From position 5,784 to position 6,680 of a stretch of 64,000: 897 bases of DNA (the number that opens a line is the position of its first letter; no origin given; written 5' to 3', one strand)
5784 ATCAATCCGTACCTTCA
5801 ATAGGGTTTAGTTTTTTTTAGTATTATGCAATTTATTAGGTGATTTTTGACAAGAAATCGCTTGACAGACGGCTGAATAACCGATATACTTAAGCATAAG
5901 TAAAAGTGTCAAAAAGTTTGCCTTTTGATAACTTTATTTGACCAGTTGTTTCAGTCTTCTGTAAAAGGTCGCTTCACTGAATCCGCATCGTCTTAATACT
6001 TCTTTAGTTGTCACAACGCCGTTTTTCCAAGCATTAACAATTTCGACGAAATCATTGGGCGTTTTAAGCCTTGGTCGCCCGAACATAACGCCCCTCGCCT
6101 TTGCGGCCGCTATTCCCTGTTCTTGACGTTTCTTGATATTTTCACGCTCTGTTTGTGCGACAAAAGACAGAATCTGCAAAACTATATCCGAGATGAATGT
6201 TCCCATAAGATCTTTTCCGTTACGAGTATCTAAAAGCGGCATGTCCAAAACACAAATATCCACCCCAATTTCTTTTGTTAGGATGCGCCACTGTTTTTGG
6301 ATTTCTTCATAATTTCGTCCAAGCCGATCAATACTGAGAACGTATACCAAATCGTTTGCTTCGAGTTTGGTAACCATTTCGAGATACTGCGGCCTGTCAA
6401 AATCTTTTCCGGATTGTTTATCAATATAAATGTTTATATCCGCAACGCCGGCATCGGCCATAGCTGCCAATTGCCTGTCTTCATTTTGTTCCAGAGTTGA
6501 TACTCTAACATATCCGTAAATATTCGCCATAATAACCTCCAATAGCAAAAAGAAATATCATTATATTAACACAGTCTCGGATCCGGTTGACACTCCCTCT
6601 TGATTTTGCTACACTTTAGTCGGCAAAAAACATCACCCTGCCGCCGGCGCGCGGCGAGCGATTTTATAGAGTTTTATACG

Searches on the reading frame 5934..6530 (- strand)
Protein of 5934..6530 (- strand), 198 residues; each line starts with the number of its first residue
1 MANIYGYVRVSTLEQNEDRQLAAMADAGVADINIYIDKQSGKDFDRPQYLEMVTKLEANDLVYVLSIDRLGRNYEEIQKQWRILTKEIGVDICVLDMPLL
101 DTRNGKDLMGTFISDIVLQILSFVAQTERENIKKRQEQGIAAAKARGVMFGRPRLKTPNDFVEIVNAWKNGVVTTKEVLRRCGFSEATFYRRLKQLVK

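Call 9: search_protein_families(library=pfam, proteins=[window:5934-6530:-], max_evalue=0.01)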
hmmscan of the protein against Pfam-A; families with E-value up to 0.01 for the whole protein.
window:5934-6530:- (198 aa): 1 family
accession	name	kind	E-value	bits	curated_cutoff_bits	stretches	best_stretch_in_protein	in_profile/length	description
PF00239.26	Resolvase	-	1.8e-28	99.9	23.3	1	4-148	1-144/145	Resolvase, N terminal domain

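Call 10: search_protein_families(library=padloc, proteins=[window:5934-6530:-], max_evalue=0.01)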
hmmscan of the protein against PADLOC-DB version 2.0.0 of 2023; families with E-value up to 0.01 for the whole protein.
window:5934-6530:- (198 aa): 2 families
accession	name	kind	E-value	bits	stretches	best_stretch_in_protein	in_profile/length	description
PDLC04133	mad1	-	0.0013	17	1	172-195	5-28/60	mads_1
PDLC01858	CARF3--CARF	-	0.006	14.5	1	163-198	148-183/204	-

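Call 11: find_encoding_contigs(protein=window:5934-6530:-, flank=6000, max_places=10)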
Protein window:5934-6530:- (198 aa): 5 contigs read that carry it; 3 places shown.
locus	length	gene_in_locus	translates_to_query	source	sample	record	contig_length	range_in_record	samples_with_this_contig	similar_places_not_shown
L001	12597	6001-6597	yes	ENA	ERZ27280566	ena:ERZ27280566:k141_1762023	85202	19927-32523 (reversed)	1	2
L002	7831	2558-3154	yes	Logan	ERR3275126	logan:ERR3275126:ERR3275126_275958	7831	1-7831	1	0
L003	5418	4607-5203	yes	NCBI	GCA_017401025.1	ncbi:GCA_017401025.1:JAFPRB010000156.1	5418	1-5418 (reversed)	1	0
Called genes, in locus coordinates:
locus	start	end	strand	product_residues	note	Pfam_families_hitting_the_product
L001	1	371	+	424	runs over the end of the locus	PF01053:Cys_Met_Meta_PP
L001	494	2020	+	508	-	PF07556:DUF1538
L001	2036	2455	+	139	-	-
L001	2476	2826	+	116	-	-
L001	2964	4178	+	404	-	PF01411:tRNA-synt_2c (weak), PF07973:tRNA_SAD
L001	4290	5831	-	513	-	-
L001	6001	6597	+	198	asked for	PF00239:Resolvase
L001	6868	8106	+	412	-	-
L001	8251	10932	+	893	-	PF01580:FtsK_SpoIIIE (faint), PF01935:DUF87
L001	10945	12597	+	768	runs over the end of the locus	-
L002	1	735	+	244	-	?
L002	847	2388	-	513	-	-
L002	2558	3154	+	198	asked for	PF00239:Resolvase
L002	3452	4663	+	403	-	-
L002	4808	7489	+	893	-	PF01580:FtsK_SpoIIIE (faint), PF01935:DUF87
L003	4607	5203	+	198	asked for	PF00239:Resolvase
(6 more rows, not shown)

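Call 13: find_homologous_proteins(query=window:5934-6530:-, max_evalue=1e-20)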
Query window:5934-6530:- (198 aa): 8000 proteins with E <= 1e-20 among 8000 candidates; the best 120 are listed.
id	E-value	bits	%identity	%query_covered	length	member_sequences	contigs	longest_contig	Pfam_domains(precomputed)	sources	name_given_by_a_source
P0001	7.1e-125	432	100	100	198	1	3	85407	PF00239.27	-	-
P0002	2.6e-124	430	99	100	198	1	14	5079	PF00239.27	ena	-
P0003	1.9e-123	427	99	100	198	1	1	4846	PF00239.27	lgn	-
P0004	6.9e-123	425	98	100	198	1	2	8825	PF00239.27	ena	-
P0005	2.4e-122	423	98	100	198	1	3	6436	PF00239.27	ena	-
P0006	2.5e-122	423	98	100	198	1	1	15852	PF00239.27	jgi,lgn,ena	-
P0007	2.9e-122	423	98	99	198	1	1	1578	PF00239.27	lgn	-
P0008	4.4e-122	423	98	100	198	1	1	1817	PF00239.27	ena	-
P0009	6.3e-122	422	97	100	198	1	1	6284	PF00239.27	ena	-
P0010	3.0e-107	374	84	98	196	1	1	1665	PF00239.27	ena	-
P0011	8.2e-105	366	83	99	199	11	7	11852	PF00239.27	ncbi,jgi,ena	jgi:DNA invertase Pin-like site-specific DNA recombinase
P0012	5.5e-104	364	83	99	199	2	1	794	PF00239.27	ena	-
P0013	6.3e-104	363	84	99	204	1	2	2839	PF00239.27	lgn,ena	-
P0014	1.2e-95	336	79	98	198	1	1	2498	PF00239.27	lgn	-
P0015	1.0e-94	333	79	98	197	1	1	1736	PF00239.27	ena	-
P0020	9.2e-94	330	75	98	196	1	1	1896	PF00239.27,PF02796.22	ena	-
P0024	1.5e-91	323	75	98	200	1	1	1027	PF00239.27,PF02796.22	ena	-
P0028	9.9e-91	320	75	98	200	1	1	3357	PF00239.27,PF02796.22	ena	-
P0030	1.0e-90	320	75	98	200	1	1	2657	PF00239.27,PF02796.22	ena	-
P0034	2.5e-90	319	75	98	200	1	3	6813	PF00239.27,PF02796.22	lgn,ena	-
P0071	6.2e-89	314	72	97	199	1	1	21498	PF00239.27,PF02796.22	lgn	-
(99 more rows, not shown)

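Call 14: find_encoding_contigs(protein=P0002, flank=3000, max_places=10)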
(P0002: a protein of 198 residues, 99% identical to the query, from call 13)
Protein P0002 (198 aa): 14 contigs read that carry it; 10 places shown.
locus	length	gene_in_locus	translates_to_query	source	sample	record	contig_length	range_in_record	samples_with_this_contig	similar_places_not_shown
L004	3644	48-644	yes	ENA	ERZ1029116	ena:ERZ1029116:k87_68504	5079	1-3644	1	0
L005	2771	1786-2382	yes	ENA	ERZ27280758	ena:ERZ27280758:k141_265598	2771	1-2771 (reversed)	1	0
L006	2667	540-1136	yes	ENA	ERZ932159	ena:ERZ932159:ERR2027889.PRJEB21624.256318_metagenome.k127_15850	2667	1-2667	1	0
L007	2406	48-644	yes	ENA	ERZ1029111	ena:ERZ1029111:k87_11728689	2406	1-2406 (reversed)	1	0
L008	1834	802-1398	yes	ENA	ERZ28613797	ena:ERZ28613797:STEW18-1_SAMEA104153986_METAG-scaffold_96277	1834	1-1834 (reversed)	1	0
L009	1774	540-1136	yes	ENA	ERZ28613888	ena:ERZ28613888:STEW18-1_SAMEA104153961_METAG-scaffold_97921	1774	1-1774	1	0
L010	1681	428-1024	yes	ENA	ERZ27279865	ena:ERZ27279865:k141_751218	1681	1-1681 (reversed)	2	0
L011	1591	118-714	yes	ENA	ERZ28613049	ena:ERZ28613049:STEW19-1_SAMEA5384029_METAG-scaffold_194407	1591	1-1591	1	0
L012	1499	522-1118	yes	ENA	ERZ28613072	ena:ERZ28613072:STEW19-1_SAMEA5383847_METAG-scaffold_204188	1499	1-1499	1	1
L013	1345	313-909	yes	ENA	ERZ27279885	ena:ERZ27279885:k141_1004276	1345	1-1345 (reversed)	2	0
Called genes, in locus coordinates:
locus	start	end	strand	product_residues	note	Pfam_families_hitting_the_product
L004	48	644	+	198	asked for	PF00239:Resolvase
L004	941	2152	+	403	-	-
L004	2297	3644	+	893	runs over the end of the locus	PF01580:FtsK_SpoIIIE (faint), PF01935:DUF87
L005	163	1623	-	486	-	PF06782:UPF0236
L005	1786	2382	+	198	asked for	PF00239:Resolvase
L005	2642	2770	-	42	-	?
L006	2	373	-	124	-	?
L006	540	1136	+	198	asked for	PF00239:Resolvase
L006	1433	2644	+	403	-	-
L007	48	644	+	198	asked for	PF00239:Resolvase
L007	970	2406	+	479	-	?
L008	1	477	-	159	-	?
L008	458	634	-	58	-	-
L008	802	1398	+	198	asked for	PF00239:Resolvase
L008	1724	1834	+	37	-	?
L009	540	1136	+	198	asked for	PF00239:Resolvase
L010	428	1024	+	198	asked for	PF00239:Resolvase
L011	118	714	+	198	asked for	PF00239:Resolvase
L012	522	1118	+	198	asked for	PF00239:Resolvase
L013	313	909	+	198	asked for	PF00239:Resolvase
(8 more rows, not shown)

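Call 15: find_encoding_contigs(protein=P0006, flank=3000, max_places=10)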
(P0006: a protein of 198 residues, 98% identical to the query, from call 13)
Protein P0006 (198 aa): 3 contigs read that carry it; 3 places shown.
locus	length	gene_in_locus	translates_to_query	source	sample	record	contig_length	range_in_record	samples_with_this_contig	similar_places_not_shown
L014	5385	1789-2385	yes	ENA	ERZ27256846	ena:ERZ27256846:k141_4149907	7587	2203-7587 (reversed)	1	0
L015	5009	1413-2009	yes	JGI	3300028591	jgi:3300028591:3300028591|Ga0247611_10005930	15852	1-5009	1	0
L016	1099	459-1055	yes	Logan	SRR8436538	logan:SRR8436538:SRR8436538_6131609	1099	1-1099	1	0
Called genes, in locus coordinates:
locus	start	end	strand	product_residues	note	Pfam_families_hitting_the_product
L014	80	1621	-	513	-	-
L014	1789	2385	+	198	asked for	PF00239:Resolvase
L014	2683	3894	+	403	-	-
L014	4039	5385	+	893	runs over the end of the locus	PF01580:FtsK_SpoIIIE (faint), PF01935:DUF87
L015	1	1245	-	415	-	?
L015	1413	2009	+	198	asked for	PF00239:Resolvase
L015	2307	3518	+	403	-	-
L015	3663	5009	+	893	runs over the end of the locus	PF01580:FtsK_SpoIIIE (faint), PF01935:DUF87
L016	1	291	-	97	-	?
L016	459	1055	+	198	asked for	PF00239:Resolvase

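Call 19: find_related_loci(query=window:5934-6530:-, collection=genome_contigs, flank=3000)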
Query window:5934-6530:- (198 aa) in genome_contigs; peptide patterns used: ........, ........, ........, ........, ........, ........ (x = any residue, [..] = any of these).
600 stretches matched a pattern (row limit reached: there are more); 587 encode a relative of the query (tblastn E <= 1e-3); the best 80 are kept; 80 distinct loci.
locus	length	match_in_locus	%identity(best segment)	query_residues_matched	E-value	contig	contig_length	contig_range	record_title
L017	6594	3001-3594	73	1-198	2e-97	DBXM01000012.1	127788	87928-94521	MAG TPA_asm: Mageeibacillus sp. UBA1212 UBA1212_contig_14259, whole genome shotgun sequence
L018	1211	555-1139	70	1-195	5e-103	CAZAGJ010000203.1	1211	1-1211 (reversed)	MAG TPA_asm: uncultured Roseburia sp. isolate SRP350583_co2_377 genome assembly, contig: NODE_146977_length_1211_cov_10.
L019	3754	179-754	71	1-192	3e-94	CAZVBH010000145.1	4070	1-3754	MAG TPA_asm: uncultured Lachnoclostridium sp. isolate SRP222552_co1_427 genome assembly, contig: NODE_30940_length_4070_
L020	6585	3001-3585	69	1-195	9e-94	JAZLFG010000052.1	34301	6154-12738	MAG: Faecousia sp. isolate T1900045005_TA20190067.MAGScoT_cleanbin_000069 SGB_4352_k141_394659, whole genome shotgun seq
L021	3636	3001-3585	69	1-195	2e-93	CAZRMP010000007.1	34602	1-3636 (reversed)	MAG TPA_asm: uncultured Ruminococcus sp. isolate SRP313737_co1_170 genome assembly, contig: NODE_1994_length_34602_cov_6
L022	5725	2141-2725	68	1-195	8e-93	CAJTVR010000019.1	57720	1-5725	MAG TPA_asm: uncultured Eubacterium sp. isolate MGBC117467 genome assembly, contig: MGBC117467.19, whole genome shotgun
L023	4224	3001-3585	69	1-195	5e-93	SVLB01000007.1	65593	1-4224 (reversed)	MAG: Oscillospiraceae bacterium isolate SIG476 NODE_2580_length_65593_cov_2.281810, whole genome shotgun sequence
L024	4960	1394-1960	70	4-192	1e-92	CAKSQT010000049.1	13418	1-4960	MAG: uncultured Eubacteriales bacterium isolate REFINED_METABAT215_TOP10_CONTIGS_1500_ASSEMBLY_K77_MERGED__Hadza_MoBio_h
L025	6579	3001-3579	68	3-195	8e-93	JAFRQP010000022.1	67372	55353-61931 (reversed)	MAG: Oscillospiraceae bacterium isolate RGIG2711 Goat_Omasum-4__c140943, whole genome shotgun sequence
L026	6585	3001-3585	69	1-195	9e-93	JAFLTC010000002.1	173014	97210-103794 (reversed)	MAG: Lachnospiraceae bacterium isolate HAN043 Seq2, whole genome shotgun sequence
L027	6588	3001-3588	66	1-196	4e-92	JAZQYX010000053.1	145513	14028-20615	MAG: Acutalibacteraceae bacterium isolate T1900045159_TC20190153.MAGScoT_cleanbin_000011 SGB_5014_k141_449850, whole gen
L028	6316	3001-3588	67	1-196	3e-92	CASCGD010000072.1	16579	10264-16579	MAG: uncultured Lachnospiraceae bacterium isolate single-wildmice_C1242.30_1675168369 genome assembly, contig: NODE_2953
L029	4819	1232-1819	68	1-196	3e-92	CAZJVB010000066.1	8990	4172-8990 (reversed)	MAG TPA_asm: uncultured Ruminococcus sp. isolate SRP222994_co1_449 genome assembly, contig: NODE_16260_length_8990_cov_1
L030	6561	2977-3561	70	2-196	9e-92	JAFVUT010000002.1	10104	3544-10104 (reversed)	MAG: Ruminiclostridium sp. isolate RGIG5413 Sheep_Colon-4__c3146, whole genome shotgun sequence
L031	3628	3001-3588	67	1-196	3e-92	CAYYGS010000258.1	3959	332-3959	MAG TPA_asm: uncultured Jutongia sp. isolate SRP199465_co1_301 genome assembly, contig: NODE_59735_length_3959_cov_5.029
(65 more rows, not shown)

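Call 23: search_solved_structures(query=window:5934-6530:-, max_evalue=0.001, show_alignments=2)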
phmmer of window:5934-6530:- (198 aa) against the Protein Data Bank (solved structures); distinct sequences matched with E-value up to 0.001: 15.
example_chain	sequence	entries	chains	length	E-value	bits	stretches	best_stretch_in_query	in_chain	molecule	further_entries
2r0q_C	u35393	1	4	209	2.7e-27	98.8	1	4-159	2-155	Putative transposon Tn552 DNA-invertase bin3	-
1zr2_A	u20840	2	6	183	2.5e-21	79.4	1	4-193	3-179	Transposon gamma-delta resolvase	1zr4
1gdt_A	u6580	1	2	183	2.9e-21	79.1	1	4-193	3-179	PROTEIN (GAMMA DELTA RESOLVASE)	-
2gm4_A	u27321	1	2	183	3.3e-21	79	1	4-193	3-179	Transposon gamma-delta resolvase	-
5cy1_A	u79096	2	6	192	2.7e-19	72.7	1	3-193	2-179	Transposon Tn3 resolvase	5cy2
5c32_B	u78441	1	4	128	6.1e-19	71.6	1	4-130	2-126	Putative transposon Tn552 DNA-invertase bin3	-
5c31_A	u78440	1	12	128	1.2e-18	70.6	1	4-130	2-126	Sin, putative plasmid resolvase dimer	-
5c34_B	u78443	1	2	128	2.2e-18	69.8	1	4-130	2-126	Putative transposon Tn552 DNA-invertase bin3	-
5c35_A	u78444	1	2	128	3.9e-18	68.9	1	4-130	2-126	Recombinase Sin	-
3pkz_A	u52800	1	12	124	5.2e-17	65.3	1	4-127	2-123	Recombinase Sin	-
1gdr_A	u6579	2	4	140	2e-16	63.4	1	4-150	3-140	GAMMA DELTA-RESOLVASE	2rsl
4m6f_A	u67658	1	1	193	5.5e-14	55.4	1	4-159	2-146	DNA-invertase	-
3uj3_X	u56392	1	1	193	6.9e-14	55.1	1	4-172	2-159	DNA-invertase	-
2gm5_A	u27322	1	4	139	1.9e-13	53.7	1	4-141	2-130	Transposon gamma-delta resolvase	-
1ght_A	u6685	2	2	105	3e-11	46.5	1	4-77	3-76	TRANSPOSON GAMMA-DELTA RESOLVASE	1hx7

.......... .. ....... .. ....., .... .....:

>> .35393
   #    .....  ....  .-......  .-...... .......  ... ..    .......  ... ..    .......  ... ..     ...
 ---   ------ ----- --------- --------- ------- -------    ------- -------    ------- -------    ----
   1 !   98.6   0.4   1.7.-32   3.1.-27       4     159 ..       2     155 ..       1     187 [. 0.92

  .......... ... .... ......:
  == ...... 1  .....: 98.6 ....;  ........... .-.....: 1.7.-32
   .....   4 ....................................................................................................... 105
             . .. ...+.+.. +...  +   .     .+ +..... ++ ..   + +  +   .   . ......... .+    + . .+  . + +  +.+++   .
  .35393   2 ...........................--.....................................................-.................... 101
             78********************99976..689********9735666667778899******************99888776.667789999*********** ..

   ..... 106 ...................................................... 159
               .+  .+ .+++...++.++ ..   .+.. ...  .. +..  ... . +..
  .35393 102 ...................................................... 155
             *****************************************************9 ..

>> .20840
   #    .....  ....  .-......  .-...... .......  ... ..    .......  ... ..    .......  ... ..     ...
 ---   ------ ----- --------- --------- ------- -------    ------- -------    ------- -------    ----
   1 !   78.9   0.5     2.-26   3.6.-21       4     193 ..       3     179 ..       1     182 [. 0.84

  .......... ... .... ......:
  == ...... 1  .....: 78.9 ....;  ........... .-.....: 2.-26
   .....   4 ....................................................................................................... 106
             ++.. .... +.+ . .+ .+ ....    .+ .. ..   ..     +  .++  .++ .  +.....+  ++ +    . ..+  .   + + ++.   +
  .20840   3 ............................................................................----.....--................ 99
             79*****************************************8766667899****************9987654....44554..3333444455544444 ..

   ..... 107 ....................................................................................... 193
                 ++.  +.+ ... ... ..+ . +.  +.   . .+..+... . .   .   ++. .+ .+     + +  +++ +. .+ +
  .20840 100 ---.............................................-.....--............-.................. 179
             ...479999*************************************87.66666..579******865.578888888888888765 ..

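Call 41: search_dna_similar(query=window:5934-6530:-, collection=plasmids, mode=protein, max_rows=40, max_evalue=1e-20)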
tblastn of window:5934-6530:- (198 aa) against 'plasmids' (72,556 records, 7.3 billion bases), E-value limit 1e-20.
Records with a match: 3164; places in all: 3985; records where one place covers at least 80% of the query: 3019.
Best place of each record, by identity: <60% 3164.
By first word of the organism name: Staphylococcus 1189; Enterococcus 949; Bacillus 404; Clostridium 140; Lactococcus 89; Lacticaseibacillus 76; Pediococcus 44; Listeria 36; Priestia 32; Fusobacterium 24; and 63 more.
By predicted mobility (MOB-suite, as given by PLSDB): mobilizable 1612; non-mobilizable 1013; conjugative 539.
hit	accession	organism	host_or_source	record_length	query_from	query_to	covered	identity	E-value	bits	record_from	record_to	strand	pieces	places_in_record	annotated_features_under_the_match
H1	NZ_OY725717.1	Collinsella aerofaciens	-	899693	1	195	98%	52.3%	2e-59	207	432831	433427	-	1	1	recombinase family protein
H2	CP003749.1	Bacillus cereus FRI-35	-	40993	5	195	96%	51.0%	4e-56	197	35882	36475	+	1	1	resolvase domain-containing protein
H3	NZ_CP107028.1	Cytobacillus firmus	whole organism,soil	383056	5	198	98%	50.0%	8e-59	205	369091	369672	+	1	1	recombinase family protein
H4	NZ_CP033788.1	Bacillus sp. FDAARGOS_527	Homo sapiens,Broviac blood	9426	1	196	99%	49.0%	4e-57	200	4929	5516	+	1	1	recombinase family protein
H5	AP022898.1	Bacillus cereus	-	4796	5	191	94%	51.3%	2e-59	207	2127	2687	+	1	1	res: DNA recombinase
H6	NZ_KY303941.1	Enterococcus faecalis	fecal material of a Blue whale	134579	5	189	93%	51.6%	3e-55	195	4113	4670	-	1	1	recombinase family protein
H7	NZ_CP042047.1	Staphylococcus aureus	retail beef liver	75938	5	196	97%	49.5%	1e-58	204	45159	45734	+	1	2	recombinase family protein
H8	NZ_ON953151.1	Staphylococcus hominis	-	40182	5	196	97%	49.5%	1e-57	202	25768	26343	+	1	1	recombinase family protein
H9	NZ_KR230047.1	Staphylococcus epidermidis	blood culture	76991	5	196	97%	49.5%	1e-57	202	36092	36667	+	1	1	recombinase family protein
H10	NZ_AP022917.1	Bacillus cereus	-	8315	1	191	96%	49.7%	3e-56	197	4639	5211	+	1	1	recombinase family protein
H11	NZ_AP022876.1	Bacillus cereus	-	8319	1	191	96%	49.7%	3e-56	197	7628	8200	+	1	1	recombinase family protein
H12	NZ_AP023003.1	Bacillus cereus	-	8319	1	191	96%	49.7%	3e-56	197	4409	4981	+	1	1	recombinase family protein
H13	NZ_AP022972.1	Bacillus cereus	-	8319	1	191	96%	49.7%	3e-56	197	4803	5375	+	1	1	recombinase family protein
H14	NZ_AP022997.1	Bacillus cereus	-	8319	1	191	96%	49.7%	3e-56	197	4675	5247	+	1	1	recombinase family protein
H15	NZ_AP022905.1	Bacillus cereus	-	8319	1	191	96%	49.7%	3e-56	197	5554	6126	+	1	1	recombinase family protein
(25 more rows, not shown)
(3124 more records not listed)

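Call 48: search_protein_families(library=pfam, alignment_id=A2, max_evalue=0.00001)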
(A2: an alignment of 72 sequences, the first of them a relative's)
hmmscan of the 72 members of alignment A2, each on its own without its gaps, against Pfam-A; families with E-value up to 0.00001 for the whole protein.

A. member 1, L019:1188-2807:+ (540 aa): 2 families
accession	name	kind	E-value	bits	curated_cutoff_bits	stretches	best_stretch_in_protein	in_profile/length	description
PF13540.12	RCC1_2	-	6.1e-46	153.6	22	6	460-489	1-30/30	Regulator of chromosome condensation (RCC1) repeat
PF25390.1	WD40_RLD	-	3e-27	96.3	150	2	305-530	30-332/363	RCC1-like domain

B. families by the number of members that match (of 72 scanned): 57 families (the first 25 are shown)
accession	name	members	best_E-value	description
PF13306.12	LRR_5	4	2.6e-99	BspA type Leucine rich repeat region (6 copies)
PF13855.12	LRR_8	3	5.7e-21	Leucine rich repeat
PF00501.34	AMP-binding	2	6.4e-41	AMP-binding enzyme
PF00535.33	Glycos_transf_2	2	4.1e-33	Glycosyl transferase family 2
PF00092.34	VWA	2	1.1e-22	von Willebrand factor type A domain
PF00271.37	Helicase_C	2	5e-22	Helicase conserved C-terminal domain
PF00395.25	SLH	2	6.5e-18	S-layer homology domain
PF13519.12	VWA_2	2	4.2e-16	von Willebrand factor type A domain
PF18998.6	Flg_new_2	2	1.6e-13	Divergent InlB B-repeat domain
PF04851.21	ResIII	2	2.5e-12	Type III restriction enzyme, res subunit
PF10111.15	Glyco_tranf_2_2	2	5e-08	Glycosyltransferase like family 2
PF00270.35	DEAD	2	1.1e-06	DEAD/DEAH box helicase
PF03457.19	HA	1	9.6e-123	Helicase associated domain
PF04464.20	Glyphos_transf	1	4.1e-118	CDP-Glycerol:Poly(glycerophosphate) glycerophosphotransferase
PF02397.22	Bac_transf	1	6.9e-63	Bacterial sugar transferase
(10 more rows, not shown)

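Call 49: search_protein_families(library=padloc, alignment_id=A2, max_evalue=0.00001)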
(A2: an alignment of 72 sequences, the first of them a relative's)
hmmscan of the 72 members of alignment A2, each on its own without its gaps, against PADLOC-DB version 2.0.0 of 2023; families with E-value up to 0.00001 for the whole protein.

A. member 1, L019:1188-2807:+ (540 aa): 0 families

B. families by the number of members that match (of 72 scanned): 74 families (the first 25 are shown)
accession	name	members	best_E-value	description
PDLC02707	PbeA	2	3.9e-17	PbeA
PDLC03659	mREase_IV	2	1.4e-16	Type IV methyl-directed restriction enzyme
PDLC04140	mad8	2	1.8e-15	mads_8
PDLC03658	mREase_IV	2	2e-14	Type IV methyl-directed restriction enzyme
PDLC02704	PbeA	2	1e-12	PbeA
PDLC02463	BrxB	1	8.5e-66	BrxB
PDLC02451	BrxA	1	6.8e-57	BrxA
PDLC04042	PD-T4-6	1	9.6e-49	-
PDLC04060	PD-T4-6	1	3.2e-48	-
PDLC04138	mad6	1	1.1e-46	mads_6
PDLC04047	PD-T4-6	1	2.6e-41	-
PDLC04053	PD-T4-6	1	7.1e-41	-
PDLC04045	PD-T4-6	1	4.3e-38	-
PDLC04044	PD-T4-6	1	5e-38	-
PDLC04061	PD-T4-6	1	4.6e-36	-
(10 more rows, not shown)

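Call 55: find_encoding_contigs(protein=P0004, flank=1500, max_places=10)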
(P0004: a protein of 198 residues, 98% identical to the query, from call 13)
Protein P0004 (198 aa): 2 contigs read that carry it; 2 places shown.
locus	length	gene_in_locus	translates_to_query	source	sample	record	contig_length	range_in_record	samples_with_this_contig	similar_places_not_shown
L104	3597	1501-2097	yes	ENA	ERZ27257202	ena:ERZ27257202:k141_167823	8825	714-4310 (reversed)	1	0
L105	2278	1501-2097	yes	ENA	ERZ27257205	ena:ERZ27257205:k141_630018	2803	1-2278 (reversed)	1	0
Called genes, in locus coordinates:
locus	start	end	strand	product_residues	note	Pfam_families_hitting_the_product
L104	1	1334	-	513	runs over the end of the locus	-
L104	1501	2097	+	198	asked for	PF00239:Resolvase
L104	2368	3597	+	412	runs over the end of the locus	-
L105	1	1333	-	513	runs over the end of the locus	-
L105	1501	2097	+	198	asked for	PF00239:Resolvase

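Call 56: find_encoding_contigs(protein=P0005, flank=1500, max_places=10)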
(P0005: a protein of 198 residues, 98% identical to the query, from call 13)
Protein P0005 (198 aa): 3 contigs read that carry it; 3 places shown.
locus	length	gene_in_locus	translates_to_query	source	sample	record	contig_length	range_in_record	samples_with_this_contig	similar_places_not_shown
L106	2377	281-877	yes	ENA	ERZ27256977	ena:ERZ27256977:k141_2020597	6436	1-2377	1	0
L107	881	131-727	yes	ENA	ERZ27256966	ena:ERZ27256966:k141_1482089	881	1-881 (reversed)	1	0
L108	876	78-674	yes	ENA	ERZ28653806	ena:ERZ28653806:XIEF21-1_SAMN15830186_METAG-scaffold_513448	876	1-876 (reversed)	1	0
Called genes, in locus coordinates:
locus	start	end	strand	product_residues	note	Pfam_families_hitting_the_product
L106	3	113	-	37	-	?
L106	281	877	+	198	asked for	PF00239:Resolvase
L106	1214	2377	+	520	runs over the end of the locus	PF00012:HSP70, PF06723:MreB_Mbl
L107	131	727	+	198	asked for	PF00239:Resolvase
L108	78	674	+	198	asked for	PF00239:Resolvase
